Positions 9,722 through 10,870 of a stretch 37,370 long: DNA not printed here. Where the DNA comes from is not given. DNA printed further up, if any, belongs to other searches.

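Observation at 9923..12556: MetF with no MetV partner, followed directly by a bifurcating-type EtfB-EtfA pair inside the Wood-Ljungdahl operon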

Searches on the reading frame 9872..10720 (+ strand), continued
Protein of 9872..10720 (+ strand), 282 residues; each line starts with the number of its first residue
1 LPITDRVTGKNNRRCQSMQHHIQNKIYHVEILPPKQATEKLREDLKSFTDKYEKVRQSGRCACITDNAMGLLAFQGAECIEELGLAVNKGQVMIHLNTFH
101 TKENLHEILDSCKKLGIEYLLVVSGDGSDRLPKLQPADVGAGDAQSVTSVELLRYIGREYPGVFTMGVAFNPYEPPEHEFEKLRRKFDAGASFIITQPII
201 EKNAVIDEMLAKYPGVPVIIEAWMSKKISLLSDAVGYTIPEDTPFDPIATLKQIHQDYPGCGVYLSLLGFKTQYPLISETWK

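Call 68: find_homologous_proteins(query=L067:2848-3645:+, max_evalue=1e-30)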
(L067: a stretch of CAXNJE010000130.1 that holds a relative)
Query L067:2848-3645:+ (266 aa): 1183 proteins with E <= 1e-30 among 1905 candidates; the best 120 are listed.
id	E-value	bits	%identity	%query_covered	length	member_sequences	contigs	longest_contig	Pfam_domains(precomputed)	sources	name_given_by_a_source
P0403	3.0e-173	592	98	100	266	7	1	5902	PF02219.24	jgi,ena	-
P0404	1.6e-162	557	92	100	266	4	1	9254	PF02219.24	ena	-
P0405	2.9e-159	546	90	100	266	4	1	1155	PF02219.24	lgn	-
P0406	1.2e-154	531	87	100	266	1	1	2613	PF02219.24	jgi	jgi:methylenetetrahydrofolate reductase (NADPH)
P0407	5.4e-154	529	87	100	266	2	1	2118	PF02219.24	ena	-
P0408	6.3e-149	512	84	100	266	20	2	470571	PF02219.24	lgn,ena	-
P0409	7.1e-146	502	83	100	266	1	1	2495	PF02219.24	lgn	-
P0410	4.1e-144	497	80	100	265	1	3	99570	PF02219.24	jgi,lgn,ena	jgi:methylenetetrahydrofolate reductase (NADPH)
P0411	5.4e-140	483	78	100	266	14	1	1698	PF02219.24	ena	-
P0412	4.4e-139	480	81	100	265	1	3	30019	PF02219.24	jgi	jgi:methylenetetrahydrofolate reductase (NADPH)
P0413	6.0e-138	476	79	100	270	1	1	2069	PF02219.24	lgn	-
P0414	1.1e-137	476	79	100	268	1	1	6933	PF02219.24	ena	-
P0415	4.9e-136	470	79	100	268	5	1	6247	PF02219.24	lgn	-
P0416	3.6e-133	461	75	100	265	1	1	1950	PF02219.24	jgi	jgi:methylenetetrahydrofolate reductase (NADPH)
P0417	5.9e-133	460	78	100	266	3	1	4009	PF02219.24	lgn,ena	-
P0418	1.1e-132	459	77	100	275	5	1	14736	PF02219.24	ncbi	-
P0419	1.2e-132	459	74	100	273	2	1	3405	PF02219.24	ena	-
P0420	2.0e-131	455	76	100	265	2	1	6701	PF02219.24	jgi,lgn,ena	-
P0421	2.8e-131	455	74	100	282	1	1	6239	PF02219.24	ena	-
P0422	2.8e-130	451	73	100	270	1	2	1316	PF02219.24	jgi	jgi:methylenetetrahydrofolate reductase (NADPH)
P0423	6.8e-130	450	75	100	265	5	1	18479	PF02219.24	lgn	-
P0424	7.8e-130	450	76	100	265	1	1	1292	PF02219.24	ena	-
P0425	1.1e-129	449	74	100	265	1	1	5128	PF02219.24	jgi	jgi:methylenetetrahydrofolate reductase (NADPH)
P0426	1.4e-129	449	76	100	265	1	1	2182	PF02219.24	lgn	-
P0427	2.3e-129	448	71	100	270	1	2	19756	PF02219.24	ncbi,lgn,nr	ncbi:MAG: hypothetical protein E4H20_00695 [Spirochaetales bacterium]|nr:MAG: hypothetical protein E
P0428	6.5e-129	447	75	100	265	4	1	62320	PF02219.24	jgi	jgi:methylenetetrahydrofolate reductase (NADPH)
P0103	1.1e-128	446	74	100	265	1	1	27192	PF02219.24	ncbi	ncbi:MAG: methylenetetrahydrofolate reductase [Clostridia bacterium]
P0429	1.3e-128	446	74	100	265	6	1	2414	PF02219.24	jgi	jgi:methylenetetrahydrofolate reductase (NADPH)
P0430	3.3e-128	445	74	100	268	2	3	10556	PF02219.24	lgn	-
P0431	4.0e-128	444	76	99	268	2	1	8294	PF02219.24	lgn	-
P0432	8.3e-128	443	74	100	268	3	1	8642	PF02219.24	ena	-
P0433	1.5e-127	442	74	100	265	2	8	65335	PF02219.24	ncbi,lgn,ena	ncbi:MAG: methylenetetrahydrofolate reductase [Rectinema sp.]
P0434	2.2e-127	442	76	98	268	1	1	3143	PF02219.24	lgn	-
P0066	1.5e-126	439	73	100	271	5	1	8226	PF02219.24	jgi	-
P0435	6.1e-126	437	73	99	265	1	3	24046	PF02219.24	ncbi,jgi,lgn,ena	-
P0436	6.8e-126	437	73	100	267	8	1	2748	PF02219.24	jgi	-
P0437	1.5e-125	436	74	100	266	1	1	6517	PF02219.24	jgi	-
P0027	2.0e-125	435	74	100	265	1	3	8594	PF02219.24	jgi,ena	-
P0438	3.9e-125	434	73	100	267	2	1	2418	PF02219.24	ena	-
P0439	4.2e-125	434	73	99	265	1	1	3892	PF02219.24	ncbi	-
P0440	4.7e-125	434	73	100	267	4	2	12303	PF02219.24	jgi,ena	-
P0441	4.8e-125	434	73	99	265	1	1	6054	PF02219.24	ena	-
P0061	5.5e-125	434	74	100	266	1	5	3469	PF02219.24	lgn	-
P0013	7.4e-125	434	75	100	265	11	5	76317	PF02219.24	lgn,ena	-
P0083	7.7e-125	434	74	98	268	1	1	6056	PF02219.24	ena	-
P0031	1.0e-124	433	73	100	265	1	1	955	PF02219.24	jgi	jgi:methylenetetrahydrofolate reductase (NADPH)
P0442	2.8e-124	432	74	100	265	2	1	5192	PF02219.24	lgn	-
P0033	2.8e-124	432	73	100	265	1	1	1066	PF02219.24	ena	-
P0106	3.2e-124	431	71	100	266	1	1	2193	PF02219.24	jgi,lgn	-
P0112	5.5e-124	431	73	100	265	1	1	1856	PF02219.24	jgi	-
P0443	5.7e-124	431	71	100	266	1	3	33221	PF02219.24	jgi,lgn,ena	-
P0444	6.5e-124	430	73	100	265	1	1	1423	PF02219.24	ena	-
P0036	8.7e-124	430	73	100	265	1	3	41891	PF02219.24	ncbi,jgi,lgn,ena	-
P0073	1.2e-123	430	71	100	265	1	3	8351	PF02219.24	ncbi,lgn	-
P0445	2.6e-123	429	72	99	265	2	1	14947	PF02219.24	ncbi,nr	ncbi:MAG: hypothetical protein EA404_06985 [Spirochaetaceae bacterium]|nr:MAG: hypothetical protein 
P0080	3.5e-123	428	73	100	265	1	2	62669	PF02219.24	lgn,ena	-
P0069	3.6e-123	428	72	100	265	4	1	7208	PF02219.24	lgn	-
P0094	4.3e-123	428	73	100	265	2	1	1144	PF02219.24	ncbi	-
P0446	4.5e-123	428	71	100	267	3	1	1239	PF02219.24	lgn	-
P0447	4.9e-123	428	70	100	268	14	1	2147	PF02219.24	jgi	-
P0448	5.9e-123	427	73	99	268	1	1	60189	PF02219.24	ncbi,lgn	-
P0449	6.0e-123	427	73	99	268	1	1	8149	PF02219.24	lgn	-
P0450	6.1e-123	427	71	100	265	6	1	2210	PF02219.24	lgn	-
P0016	6.1e-123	427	73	100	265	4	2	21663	PF02219.24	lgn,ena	-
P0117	7.7e-123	427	73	100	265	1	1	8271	PF02219.24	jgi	-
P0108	8.5e-123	427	73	100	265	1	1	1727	PF02219.24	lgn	-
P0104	1.6e-122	426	72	100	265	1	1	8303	PF02219.24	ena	-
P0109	1.7e-122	426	72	100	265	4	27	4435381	PF02219.24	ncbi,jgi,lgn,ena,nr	ncbi:MAG: methylenetetrahydrofolate reductase [Caldicoprobacterales bacterium]|jgi:methylenetetrahyd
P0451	1.7e-122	426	72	100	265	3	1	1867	PF02219.24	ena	-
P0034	1.9e-122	426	72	100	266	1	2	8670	PF02219.24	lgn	-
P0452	2.4e-122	425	72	100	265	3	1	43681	PF02219.24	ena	-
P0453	2.6e-122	425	71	100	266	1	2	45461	PF02219.24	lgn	-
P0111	3.2e-122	425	72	100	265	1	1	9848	PF02219.24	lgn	-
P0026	3.5e-122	425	71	100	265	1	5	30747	PF02219.24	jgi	jgi:methylenetetrahydrofolate reductase (NADPH)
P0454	4.4e-122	424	72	100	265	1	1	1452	PF02219.24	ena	-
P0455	4.5e-122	424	72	100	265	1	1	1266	PF02219.24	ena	-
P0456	5.7e-122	424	72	100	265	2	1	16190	PF02219.24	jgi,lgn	jgi:methylenetetrahydrofolate reductase (NADPH)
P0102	6.2e-122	424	72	100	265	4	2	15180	PF02219.24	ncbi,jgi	jgi:methylenetetrahydrofolate reductase (NADPH)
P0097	6.9e-122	424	72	100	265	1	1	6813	PF02219.24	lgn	-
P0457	7.0e-122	424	71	100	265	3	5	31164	PF02219.24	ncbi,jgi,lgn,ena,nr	ncbi:MAG TPA: methylenetetrahydrofolate reductase [Candidatus Atribacteria bacterium]|nr:methylenete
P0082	7.2e-122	424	71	100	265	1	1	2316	PF02219.24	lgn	-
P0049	8.1e-122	424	71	100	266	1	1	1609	PF02219.24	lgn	-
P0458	8.2e-122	424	71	100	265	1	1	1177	PF02219.24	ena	-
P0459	8.7e-122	423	72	100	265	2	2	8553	PF02219.24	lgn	-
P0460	9.0e-122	423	72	100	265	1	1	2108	PF02219.24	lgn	-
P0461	1.0e-121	423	72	100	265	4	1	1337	PF02219.24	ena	-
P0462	1.0e-121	423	72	100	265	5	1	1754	PF02219.24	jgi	-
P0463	1.1e-121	423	72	100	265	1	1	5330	PF02219.24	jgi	-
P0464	1.2e-121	423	71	100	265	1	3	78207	PF02219.24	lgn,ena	-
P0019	1.2e-121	423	71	100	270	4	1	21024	PF02219.24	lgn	-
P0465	1.4e-121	423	72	100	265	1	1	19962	PF02219.24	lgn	-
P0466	1.7e-121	423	72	100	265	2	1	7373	PF02219.24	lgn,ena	-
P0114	1.7e-121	423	72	100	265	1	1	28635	PF02219.24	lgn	-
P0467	2.2e-121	422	72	99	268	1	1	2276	PF02219.24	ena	-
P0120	2.3e-121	422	72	100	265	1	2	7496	PF02219.24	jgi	-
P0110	2.3e-121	422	71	100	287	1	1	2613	PF02219.24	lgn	-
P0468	2.3e-121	422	72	100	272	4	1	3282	PF02219.24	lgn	-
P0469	2.6e-121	422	71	100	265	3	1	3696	PF02219.24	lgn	-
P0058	2.9e-121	422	71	100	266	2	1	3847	PF02219.24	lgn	-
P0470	3.0e-121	422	72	100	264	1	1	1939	PF02219.24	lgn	-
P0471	3.7e-121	421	72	100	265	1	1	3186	PF02219.24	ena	-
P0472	4.4e-121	421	72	100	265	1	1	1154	PF02219.24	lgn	-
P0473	4.5e-121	421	72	96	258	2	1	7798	PF02219.24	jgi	jgi:methylenetetrahydrofolate reductase (NADPH)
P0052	4.6e-121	421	72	100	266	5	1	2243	PF02219.24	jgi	jgi:methylenetetrahydrofolate reductase (NADPH)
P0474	6.8e-121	421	71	100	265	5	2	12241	PF02219.24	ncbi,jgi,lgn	jgi:methylenetetrahydrofolate reductase (NADPH)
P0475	6.9e-121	421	71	100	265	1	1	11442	PF02219.24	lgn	-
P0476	7.3e-121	420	71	100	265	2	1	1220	PF02219.24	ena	-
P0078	7.4e-121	420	70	100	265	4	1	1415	PF02219.24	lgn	-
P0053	7.6e-121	420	72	100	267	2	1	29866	PF02219.24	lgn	-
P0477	8.9e-121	420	72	100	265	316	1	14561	PF02219.24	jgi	-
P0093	1.0e-120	420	71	100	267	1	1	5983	PF02219.24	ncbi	-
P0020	1.1e-120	420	72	100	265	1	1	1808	PF02219.24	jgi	jgi:methylenetetrahydrofolate reductase (NADPH)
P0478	1.1e-120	420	72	98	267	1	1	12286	PF02219.24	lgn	-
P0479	1.1e-120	420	74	100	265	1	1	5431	PF02219.24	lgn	-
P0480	1.2e-120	420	72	100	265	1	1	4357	PF02219.24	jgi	-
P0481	1.4e-120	420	72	100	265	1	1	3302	PF02219.24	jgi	-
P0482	1.4e-120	420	70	100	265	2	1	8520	PF02219.24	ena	-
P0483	1.4e-120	420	75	94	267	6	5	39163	PF02219.24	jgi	jgi:methylenetetrahydrofolate reductase (NADPH)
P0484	1.6e-120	419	71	100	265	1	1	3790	PF02219.24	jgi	-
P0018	1.7e-120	419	70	100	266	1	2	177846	PF02219.24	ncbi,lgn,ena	-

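Call 69: find_encoding_contigs(protein=P0122, flank=6000, max_places=2)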
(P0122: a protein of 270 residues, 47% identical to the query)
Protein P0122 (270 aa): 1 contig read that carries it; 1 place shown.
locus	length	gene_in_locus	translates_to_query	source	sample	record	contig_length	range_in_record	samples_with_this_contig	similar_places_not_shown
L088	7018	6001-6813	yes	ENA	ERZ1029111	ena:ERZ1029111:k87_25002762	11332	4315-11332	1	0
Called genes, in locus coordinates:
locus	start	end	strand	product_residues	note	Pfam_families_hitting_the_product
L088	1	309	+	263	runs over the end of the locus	PF01012:ETF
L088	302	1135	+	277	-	PF01012:ETF, PF00766:ETF_alpha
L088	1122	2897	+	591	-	PF01266:DAO, PF04324:Fer2_BFD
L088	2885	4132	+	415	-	PF00070:Pyr_redox (faint), PF00890:FAD_binding_2 (weak), PF01266:DAO (weak), PF01494:FAD_binding_3 (weak), PF07992:Pyr_redox_2, PF12831:FAD_oxidored (weak), PF13450:NAD_binding_8 (weak), PF13738:Pyr_redox_3 (weak), +2 more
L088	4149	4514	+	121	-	PF07892:DUF1667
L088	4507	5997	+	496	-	PF00370:FGGY_N, PF02782:FGGY_C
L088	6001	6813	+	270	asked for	PF02219:MTHFR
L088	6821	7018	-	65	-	?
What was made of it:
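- A 47%-identical relative sits in an etfBA / glycerol-3-phosphate-dehydrogenase-like / glpK operon (call 69).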

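Call 70: find_encoding_contigs(protein=P0128, flank=6000, max_places=2)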
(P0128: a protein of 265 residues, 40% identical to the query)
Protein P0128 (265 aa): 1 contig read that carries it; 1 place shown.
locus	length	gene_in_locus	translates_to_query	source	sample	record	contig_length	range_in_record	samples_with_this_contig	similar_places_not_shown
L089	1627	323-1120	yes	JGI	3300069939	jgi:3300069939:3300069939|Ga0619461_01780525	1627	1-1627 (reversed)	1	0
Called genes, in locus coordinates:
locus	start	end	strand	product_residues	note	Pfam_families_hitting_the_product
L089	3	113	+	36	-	?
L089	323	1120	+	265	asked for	PF02219:MTHFR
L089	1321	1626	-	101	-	?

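Call 71: find_encoding_contigs(protein=P0124, flank=6000, max_places=2)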
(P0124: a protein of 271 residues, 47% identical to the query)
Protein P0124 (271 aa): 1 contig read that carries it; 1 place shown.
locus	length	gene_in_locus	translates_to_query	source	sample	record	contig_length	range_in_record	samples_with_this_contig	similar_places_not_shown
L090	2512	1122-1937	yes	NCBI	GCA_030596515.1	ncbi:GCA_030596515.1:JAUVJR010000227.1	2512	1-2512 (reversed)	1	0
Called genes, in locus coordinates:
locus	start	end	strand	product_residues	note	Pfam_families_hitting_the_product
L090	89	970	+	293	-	PF01522:Polysacc_deac_1 (weak)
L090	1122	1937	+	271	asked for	PF02219:MTHFR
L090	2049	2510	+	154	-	?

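Call 72: find_encoding_contigs(protein=P0126, flank=6000, max_places=2)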
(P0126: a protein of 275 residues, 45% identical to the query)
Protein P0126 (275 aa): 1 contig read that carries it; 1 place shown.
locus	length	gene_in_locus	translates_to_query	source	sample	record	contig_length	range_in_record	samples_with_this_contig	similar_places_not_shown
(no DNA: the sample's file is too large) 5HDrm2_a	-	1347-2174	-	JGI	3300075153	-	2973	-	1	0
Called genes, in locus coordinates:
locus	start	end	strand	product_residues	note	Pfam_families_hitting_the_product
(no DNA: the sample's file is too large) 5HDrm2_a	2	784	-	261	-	?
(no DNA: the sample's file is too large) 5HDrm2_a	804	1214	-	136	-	PF02566:OsmC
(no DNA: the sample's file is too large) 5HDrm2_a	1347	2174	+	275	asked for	PF02219:MTHFR (weak)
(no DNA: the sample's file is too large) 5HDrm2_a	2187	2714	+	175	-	PF10050:DUF2284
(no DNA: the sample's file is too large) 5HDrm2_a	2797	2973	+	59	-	?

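Call 73: find_encoding_contigs(protein=P0130, flank=6000, max_places=2)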
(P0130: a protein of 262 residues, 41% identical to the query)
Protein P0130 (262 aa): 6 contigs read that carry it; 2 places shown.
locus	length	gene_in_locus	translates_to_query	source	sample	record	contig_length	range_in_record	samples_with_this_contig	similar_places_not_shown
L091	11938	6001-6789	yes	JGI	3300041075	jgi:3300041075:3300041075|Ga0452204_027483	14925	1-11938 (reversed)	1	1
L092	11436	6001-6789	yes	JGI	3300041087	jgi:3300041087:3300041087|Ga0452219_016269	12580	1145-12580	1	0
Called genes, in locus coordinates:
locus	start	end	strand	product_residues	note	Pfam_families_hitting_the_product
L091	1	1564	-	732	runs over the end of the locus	PF01326:PPDK_N, PF00391:PEP-utilizers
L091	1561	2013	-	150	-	PF01243:PNPOx_N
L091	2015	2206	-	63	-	PF00578:AhpC-TSA (weak)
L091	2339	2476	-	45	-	PF08534:Redoxin (weak), PF00578:AhpC-TSA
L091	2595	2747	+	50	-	-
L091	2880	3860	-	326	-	PF01073:3Beta_HSD, PF01370:Epimerase, PF04321:RmlD_sub_bind, PF05368:NmrA, PF13460:NAD_binding_10, PF16363:GDP_Man_Dehyd, PF07993:NAD_binding_4 (weak)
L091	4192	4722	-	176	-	PF13778:DUF4174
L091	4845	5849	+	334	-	-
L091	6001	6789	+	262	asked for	PF02219:MTHFR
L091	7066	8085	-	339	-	PF02322:Cyt_bd_oxida_II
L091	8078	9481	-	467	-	PF01654:Cyt_bd_oxida_I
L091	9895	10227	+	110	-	-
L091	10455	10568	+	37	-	-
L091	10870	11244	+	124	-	PF13911:AhpC-TSA_2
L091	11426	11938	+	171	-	?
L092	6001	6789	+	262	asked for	PF02219:MTHFR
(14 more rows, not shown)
